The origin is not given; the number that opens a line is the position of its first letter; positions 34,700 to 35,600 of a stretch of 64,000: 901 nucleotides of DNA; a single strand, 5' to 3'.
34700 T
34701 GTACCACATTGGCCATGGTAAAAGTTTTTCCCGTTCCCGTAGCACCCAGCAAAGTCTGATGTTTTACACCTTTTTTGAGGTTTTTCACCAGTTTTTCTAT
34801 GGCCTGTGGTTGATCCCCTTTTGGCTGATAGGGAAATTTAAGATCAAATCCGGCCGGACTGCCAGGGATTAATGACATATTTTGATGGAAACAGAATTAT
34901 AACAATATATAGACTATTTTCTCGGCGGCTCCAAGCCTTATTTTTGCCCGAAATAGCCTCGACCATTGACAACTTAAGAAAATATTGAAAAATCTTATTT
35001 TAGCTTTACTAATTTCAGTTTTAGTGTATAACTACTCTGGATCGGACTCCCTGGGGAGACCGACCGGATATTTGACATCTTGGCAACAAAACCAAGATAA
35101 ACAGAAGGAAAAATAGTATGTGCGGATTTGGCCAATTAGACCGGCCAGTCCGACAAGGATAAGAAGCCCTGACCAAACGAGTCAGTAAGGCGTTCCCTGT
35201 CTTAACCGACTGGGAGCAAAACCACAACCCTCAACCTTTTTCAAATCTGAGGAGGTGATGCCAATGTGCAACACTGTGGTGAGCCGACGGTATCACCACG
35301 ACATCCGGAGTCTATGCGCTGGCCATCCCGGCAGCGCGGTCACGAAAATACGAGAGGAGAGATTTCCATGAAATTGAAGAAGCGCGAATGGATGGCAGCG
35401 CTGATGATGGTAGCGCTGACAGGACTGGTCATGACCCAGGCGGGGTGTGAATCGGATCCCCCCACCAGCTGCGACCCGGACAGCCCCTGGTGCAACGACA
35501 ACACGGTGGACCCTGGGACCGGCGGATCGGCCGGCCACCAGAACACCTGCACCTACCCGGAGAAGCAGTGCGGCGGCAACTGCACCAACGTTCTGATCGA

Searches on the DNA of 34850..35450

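Call 40: search_rna_families(source=window, start=34850, end=35450, threshold=evalue, max_evalue=1)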
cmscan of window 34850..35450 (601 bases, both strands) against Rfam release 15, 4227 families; matches with E-value up to 1: 0.
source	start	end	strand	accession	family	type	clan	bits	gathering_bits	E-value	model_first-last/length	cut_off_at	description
